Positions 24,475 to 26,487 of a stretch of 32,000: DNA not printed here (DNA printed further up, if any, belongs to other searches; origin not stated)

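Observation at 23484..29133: ABC-3C module and an MmeI-family type IIL enzyme form one apparent four-gene operon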

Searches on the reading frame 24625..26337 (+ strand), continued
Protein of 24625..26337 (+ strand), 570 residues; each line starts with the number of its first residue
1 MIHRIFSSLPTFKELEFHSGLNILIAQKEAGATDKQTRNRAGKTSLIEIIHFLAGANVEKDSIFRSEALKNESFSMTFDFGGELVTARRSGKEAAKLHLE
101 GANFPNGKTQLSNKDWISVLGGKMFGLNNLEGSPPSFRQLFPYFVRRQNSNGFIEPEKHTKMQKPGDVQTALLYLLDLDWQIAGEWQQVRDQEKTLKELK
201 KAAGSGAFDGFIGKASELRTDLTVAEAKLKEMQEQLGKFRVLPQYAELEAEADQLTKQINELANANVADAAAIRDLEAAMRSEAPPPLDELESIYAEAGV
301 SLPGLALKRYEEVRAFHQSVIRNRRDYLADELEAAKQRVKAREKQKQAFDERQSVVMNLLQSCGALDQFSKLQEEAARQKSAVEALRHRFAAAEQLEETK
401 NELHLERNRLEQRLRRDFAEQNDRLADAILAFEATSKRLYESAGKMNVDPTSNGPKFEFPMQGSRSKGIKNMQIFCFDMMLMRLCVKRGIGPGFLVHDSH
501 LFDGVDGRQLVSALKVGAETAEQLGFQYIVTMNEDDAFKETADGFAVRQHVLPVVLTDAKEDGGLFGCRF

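Call 28: search_protein_families(library=pfam, proteins=[L018:5488-6318:+, L008:246-2615:+, L016:4148-5449:+, L059:12658-14493:+, L067:9642-11417:+, L006:2960-7045:+, L006:7042-8709:+, L046:8513-8755:-, L029:5618-6265:+, L060:7736-8311:+], max_evalue=0.001)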
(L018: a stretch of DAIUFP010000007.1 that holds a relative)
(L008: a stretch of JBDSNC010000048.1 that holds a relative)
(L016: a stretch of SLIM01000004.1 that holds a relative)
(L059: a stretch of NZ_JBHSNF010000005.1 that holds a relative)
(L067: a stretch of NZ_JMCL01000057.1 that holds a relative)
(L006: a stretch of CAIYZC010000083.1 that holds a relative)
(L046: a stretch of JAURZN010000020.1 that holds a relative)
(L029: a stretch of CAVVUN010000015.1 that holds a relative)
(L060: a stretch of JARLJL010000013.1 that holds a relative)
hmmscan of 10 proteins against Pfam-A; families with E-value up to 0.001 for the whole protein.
L018:5488-6318:+ (276 aa): 1 family
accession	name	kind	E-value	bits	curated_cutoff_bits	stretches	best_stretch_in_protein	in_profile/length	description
PF04383.19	KilA-N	-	4.4e-24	84.8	23.8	1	18-142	7-106/107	KilA-N domain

L008:246-2615:+ (789 aa): 5 families
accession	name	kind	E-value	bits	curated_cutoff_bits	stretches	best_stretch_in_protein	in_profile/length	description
PF12008.13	EcoR124_C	-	1.4e-64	218.6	23.1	1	504-774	1-259/260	Type I restriction and modification enzyme - subunit R C terminal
PF22679.2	T1R_D3-like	-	1.1e-57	195.3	27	1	279-479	1-158/158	Type I restriction enzyme subunit R domain 3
PF18766.7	SWI2_SNF2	-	1.3e-55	188.9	26.7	1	21-244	1-190/221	SWI2/SNF2 ATPase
PF04851.21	ResIII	-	5.2e-41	140.7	22.5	1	17-195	3-163/164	Type III restriction enzyme, res subunit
PF00270.35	DEAD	-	2.7e-07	30.9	26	1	22-197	4-162/167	DEAD/DEAH box helicase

L016:4148-5449:+ (433 aa): 1 family
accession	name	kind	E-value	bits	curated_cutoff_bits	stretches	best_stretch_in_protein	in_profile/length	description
PF01420.25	Methylase_S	-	3e-16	60.5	22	2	301-417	60-167/168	Type I restriction modification DNA specificity domain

L059:12658-14493:+ (611 aa): 6 families
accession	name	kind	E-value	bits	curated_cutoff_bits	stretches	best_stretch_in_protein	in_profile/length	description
PF13175.12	AAA_15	-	3.5e-26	93.2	32.1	2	275-357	300-373/374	AAA ATPase domain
PF13304.12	AAA_21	-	1e-16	62.3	27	2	290-357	252-302/304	AAA domain, putative AbiEii toxin, Type IV TA system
PF20469.4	OLD-like_TOPRIM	-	7e-07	30.1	23.2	1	414-490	1-67/67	Overcoming lysogenization defect protein-like, TOPRIM domain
PF02463.25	SMC_N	-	2.6e-06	27.5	40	1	31-72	2-45/220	RecF/RecN/SMC N terminal domain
PF11398.14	DUF2813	-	3.4e-06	27.1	21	0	29-74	1-45/372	Protein of unknown function (DUF2813)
PF13476.12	AAA_23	-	3.7e-06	28.1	27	1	33-76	1-44/201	AAA domain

L067:9642-11417:+ (591 aa): 5 families
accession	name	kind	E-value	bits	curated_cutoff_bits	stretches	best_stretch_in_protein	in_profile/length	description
PF00580.27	UvrD-helicase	-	2.9e-28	99.8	23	1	8-272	2-271/271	UvrD/REP helicase N-terminal domain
PF13245.12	AAA_19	-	4.8e-11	43.4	25.1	1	20-257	13-134/134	AAA domain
PF13538.12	UvrD_C_2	-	1.7e-06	28.2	27.4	0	543-565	29-51/52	UvrD-like helicase C-terminal domain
PF13361.12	UvrD_C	-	9.4e-06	25.7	25.6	1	508-561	292-341/350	UvrD-like helicase C-terminal domain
PF01443.25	Viral_helicase1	-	0.00013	22.3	21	0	22-41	2-21/228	Viral superfamily 1 RNA helicase core domain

L006:2960-7045:+ (1361 aa): 4 families
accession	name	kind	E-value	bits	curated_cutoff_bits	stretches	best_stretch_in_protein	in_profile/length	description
PF07669.17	Eco57I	-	4.2e-34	118.5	25.3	1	763-1007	1-171/171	Eco57I restriction-modification methylase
PF12950.13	TaqI_C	-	5.7e-17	62.5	26.5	1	1122-1240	2-118/118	TaqI-like C-terminal specificity domain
PF02384.22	N6_Mtase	-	2.3e-10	40.7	20.4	0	915-1022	124-234/311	N-6 DNA Methylase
PF14335.11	DUF4391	-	2.2e-05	24.9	29.9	1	238-344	68-161/232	Domain of unknown function (DUF4391)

L006:7042-8709:+ (555 aa): 7 families
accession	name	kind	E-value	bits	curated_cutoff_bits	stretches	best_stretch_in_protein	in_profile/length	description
PF02463.25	SMC_N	-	3.3e-15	56.5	40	1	5-359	2-214/220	RecF/RecN/SMC N terminal domain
PF13175.12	AAA_15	-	1.3e-10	41.9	32.1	1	5-69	3-55/374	AAA ATPase domain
PF13476.12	AAA_23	-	3e-08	35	27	1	7-60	1-54/201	AAA domain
PF13555.12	AAA_29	-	7.3e-06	26.1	27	1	6-53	2-50/61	P-loop containing region of AAA domain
PF13304.12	AAA_21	-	0.0003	21.4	27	0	30-55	4-26/304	AAA domain, putative AbiEii toxin, Type IV TA system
PF13514.12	AAA_27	-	0.0003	20.9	22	0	4-58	2-59/206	AAA domain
PF11398.14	DUF2813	-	0.00074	19.4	21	0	6-53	4-50/372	Protein of unknown function (DUF2813)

L046:8513-8755:- (80 aa): 0 families

L029:5618-6265:+ (215 aa): 1 family
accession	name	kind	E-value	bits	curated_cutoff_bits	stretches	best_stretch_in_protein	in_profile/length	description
PF04002.20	RadC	-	1.2e-35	122.5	22.1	1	32-137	19-120/121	RadC-like JAB domain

L060:7736-8311:+ (191 aa): 0 families

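Call 32: search_protein_families(library=ncbifam, proteins=[window:24625-26337:+], max_evalue=0.01)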
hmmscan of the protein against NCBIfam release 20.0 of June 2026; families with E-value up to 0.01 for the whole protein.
window:24625-26337:+ (570 aa): 1 family
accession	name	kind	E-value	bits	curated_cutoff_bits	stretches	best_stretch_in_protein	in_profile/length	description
NF045780.1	TrlF_fam_ATP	equivalog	4.4e-07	29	350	1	42-457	321-726/944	TrlF family AAA-like ATPase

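Call 48: search_protein_families(library=pfam, alignment_id=A2, max_evalue=0.00001)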
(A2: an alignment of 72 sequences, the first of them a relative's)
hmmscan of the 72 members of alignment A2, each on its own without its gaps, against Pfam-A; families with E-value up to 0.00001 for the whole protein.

A. member 1, L001:7529-8584:+ (352 aa): 8 families
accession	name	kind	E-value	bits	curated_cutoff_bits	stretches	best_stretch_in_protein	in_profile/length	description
PF01073.25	3Beta_HSD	-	3.1e-38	131.8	22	1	29-275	1-273/280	3-beta hydroxysteroid dehydrogenase/isomerase family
PF01370.27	Epimerase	-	1.8e-37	129.5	20.9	1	28-251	1-239/240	NAD dependent epimerase/dehydratase family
PF16363.11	GDP_Man_Dehyd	-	2.8e-27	96.5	27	1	29-342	1-332/332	GDP-mannose 4,6 dehydratase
PF13460.12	NAD_binding_10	-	1.2e-16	61.5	27.2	1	32-194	1-148/184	NAD(P)H-binding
PF07993.18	NAD_binding_4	-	6.2e-16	58.8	20.1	1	84-199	82-212/258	Male sterility protein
PF04321.23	RmlD_sub_bind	-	7.2e-15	55.3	27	1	26-209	1-168/287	RmlD substrate binding domain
PF02719.21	Polysacc_synt_2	-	2e-12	47.3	20.2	1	28-139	1-128/293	Polysaccharide biosynthesis protein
PF05368.20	NmrA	-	2.1e-09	37.9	27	1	25-143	2-111/298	NmrA-like family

B. families by the number of members that match (of 72 scanned): 66 families (the first 25 are shown)
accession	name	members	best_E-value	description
PF01420.25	Methylase_S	11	7e-36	Type I restriction modification DNA specificity domain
PF02384.22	N6_Mtase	9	4.3e-51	N-6 DNA Methylase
PF12008.13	EcoR124_C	4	5.4e-70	Type I restriction and modification enzyme - subunit R C terminal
PF22679.2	T1R_D3-like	4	1e-59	Type I restriction enzyme subunit R domain 3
PF04002.20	RadC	4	3.3e-44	RadC-like JAB domain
PF07669.17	Eco57I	3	2.7e-08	Eco57I restriction-modification methylase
PF01170.24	UPF0020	3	3.5e-07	RMKL-like, methyltransferase domain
PF07733.18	DNA_pol3_alpha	2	9.2e-105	Bacterial DNA polymerase III alpha NTPase domain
PF17657.6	DNA_pol3_finger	2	4.7e-63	Bacterial DNA polymerase III alpha subunit finger domain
PF02811.25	PHP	2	2.8e-57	PHP domain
PF18766.7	SWI2_SNF2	2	4.2e-56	SWI2/SNF2 ATPase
PF04851.21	ResIII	2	5.2e-41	Type III restriction enzyme, res subunit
PF14579.12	HHH_6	2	2.1e-27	Helix-hairpin-helix motif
PF02463.25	SMC_N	2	3.3e-15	RecF/RecN/SMC N terminal domain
PF02661.23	Fic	2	5.3e-13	Fic/DOC family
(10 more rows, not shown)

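Call 49: search_protein_families(library=pfam, alignment_id=A3, max_evalue=0.00001)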
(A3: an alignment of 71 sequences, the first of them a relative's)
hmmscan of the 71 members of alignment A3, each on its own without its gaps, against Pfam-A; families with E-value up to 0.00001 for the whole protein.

A. member 1, L001:11732-14509:+ (926 aa): 6 families
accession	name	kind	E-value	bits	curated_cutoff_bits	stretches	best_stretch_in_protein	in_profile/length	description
PF20473.4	MmeI_Mtase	-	4.1e-93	311.7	27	1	335-596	3-258/259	MmeI, DNA-methyltransferase domain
PF20466.3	MmeI_TRD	-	9.6e-68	228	27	1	620-821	2-206/207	MmeI, target recognition domain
PF20464.3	MmeI_N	-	1.1e-48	166.4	27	1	12-173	2-179/181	MmeI, N-terminal domain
PF20467.3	MmeI_C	-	5e-33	113.6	27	1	825-904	3-82/83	MmeI, C-terminal domain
PF20465.4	MmeI_hel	-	5.8e-26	91.5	27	1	180-258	1-75/75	MmeI, helicase spacer domain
PF07669.17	Eco57I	-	4.7e-06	27.2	25.3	1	404-526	2-127/171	Eco57I restriction-modification methylase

B. families by the number of members that match (of 71 scanned): 79 families (the first 25 are shown)
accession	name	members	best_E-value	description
PF01420.25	Methylase_S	3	3.8e-37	Type I restriction modification DNA specificity domain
PF20473.4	MmeI_Mtase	2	4.1e-93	MmeI, DNA-methyltransferase domain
PF09903.14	DUF2130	2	4.7e-83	Uncharacterized protein conserved in bacteria (DUF2130)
PF20466.3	MmeI_TRD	2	5.7e-72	MmeI, target recognition domain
PF20464.3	MmeI_N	2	4.6e-50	MmeI, N-terminal domain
PF13175.12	AAA_15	2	1.7e-48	AAA ATPase domain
PF13304.12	AAA_21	2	5.4e-34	AAA domain, putative AbiEii toxin, Type IV TA system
PF20467.3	MmeI_C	2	1.6e-33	MmeI, C-terminal domain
PF01935.23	DUF87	2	4.3e-30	Helicase HerA, central domain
PF20465.4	MmeI_hel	2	5.8e-26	MmeI, helicase spacer domain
PF10412.15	TrwB_AAD_bind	2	4.9e-08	Type IV secretion-system coupling protein DNA-binding domain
PF13476.12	AAA_23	2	3.4e-07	AAA domain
PF05872.18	HerA_C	2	6.9e-07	Helicase HerA-like C-terminal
PF01580.24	FtsK_SpoIIIE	2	1.1e-06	FtsK/SpoIIIE family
PF16263.11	DUF4917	1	2.1e-158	Domain of unknown function (DUF4917)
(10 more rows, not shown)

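Call 58: find_encoding_contigs(protein=P0005, flank=7000, max_places=2)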
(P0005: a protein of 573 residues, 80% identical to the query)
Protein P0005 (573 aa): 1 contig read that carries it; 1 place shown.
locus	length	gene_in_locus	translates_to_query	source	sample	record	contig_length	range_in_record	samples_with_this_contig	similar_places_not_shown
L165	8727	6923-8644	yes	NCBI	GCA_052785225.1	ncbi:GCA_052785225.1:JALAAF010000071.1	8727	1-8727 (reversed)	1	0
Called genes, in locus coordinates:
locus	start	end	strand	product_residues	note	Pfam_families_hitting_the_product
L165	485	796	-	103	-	PF05164:ZapA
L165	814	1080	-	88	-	-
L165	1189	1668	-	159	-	PF00293:NUDIX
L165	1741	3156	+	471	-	PF01464:SLT, PF01476:LysM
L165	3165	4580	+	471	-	PF03631:Virul_fac_BrkB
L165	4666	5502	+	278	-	PF12784:PDDEXK_2 (weak)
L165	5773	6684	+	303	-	PF20275:CTD10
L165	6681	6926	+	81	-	PF20293:MC6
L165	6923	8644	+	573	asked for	PF20275:CTD10, PF10088:DUF2326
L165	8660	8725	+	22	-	?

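Call 59: find_encoding_contigs(protein=P0004, flank=7000, max_places=2)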
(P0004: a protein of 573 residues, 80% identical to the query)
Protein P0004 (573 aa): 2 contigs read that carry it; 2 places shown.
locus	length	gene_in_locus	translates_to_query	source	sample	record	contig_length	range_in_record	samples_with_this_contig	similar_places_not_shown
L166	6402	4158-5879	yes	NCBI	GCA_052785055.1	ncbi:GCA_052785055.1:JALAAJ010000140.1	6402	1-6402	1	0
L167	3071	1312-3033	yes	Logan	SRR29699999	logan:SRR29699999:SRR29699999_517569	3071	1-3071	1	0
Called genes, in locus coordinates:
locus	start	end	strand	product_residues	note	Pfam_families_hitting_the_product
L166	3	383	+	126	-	PF00528:BPD_transp_1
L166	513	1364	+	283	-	PF12911:OppC_N (weak), PF00528:BPD_transp_1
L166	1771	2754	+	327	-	PF01073:3Beta_HSD, PF01370:Epimerase, PF02719:Polysacc_synt_2, PF04321:RmlD_sub_bind, PF05368:NmrA, PF13460:NAD_binding_10, PF16363:GDP_Man_Dehyd, PF07993:NAD_binding_4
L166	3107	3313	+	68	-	-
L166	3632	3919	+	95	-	PF20275:CTD10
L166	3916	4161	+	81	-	PF20293:MC6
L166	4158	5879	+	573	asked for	PF20275:CTD10, PF10088:DUF2326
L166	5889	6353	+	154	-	PF20464:MmeI_N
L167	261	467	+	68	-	-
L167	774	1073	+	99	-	PF20275:CTD10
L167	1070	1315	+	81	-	PF20293:MC6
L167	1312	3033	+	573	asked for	PF20275:CTD10, PF10088:DUF2326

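Call 60: find_encoding_contigs(protein=P0007, flank=7000, max_places=3)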
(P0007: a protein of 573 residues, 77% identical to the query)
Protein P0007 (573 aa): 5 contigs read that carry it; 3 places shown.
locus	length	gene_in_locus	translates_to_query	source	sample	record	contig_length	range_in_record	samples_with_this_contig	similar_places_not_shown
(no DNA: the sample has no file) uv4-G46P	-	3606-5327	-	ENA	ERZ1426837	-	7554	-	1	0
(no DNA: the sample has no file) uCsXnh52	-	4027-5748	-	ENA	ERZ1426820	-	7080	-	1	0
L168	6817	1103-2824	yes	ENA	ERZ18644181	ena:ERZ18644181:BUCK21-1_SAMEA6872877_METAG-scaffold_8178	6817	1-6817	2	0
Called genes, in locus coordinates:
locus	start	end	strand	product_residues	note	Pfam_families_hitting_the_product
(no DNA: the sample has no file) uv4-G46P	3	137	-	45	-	?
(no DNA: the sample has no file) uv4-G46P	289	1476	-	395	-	PF13229:Beta_helix (weak)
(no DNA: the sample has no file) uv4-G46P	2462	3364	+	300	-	PF20275:CTD10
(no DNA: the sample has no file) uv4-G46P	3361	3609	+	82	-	PF20293:MC6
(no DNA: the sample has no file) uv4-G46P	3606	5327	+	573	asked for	PF20275:CTD10, PF10088:DUF2326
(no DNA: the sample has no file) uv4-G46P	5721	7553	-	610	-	?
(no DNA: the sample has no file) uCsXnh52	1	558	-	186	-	?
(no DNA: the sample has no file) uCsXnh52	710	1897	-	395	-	PF13229:Beta_helix (weak)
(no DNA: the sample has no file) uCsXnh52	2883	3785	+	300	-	PF20275:CTD10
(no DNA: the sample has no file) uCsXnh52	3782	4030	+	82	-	PF20293:MC6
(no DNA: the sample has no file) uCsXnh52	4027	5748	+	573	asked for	PF20275:CTD10, PF10088:DUF2326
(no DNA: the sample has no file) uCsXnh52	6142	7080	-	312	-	?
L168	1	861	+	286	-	?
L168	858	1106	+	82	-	PF20293:MC6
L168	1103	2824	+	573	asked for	PF20275:CTD10, PF10088:DUF2326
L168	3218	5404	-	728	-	-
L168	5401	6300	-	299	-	PF00364:Biotin_lipoyl (faint), PF25919:BSH_CusB (faint), PF25917:BSH_RND, PF25954:Beta-barrel_RND_2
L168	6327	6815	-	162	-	?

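Call 61: find_encoding_contigs(protein=P0010, flank=7000, max_places=2)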
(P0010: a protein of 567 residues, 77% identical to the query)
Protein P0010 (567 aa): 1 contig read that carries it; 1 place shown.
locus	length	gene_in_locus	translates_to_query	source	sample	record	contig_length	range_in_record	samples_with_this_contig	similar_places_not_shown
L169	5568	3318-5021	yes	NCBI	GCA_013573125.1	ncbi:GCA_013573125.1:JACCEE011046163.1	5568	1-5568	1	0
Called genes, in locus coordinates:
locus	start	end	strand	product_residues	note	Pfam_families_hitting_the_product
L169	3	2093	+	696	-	?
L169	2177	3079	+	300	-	PF20275:CTD10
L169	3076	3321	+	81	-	PF20293:MC6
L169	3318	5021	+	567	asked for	PF20275:CTD10, PF10088:DUF2326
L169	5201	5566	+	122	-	?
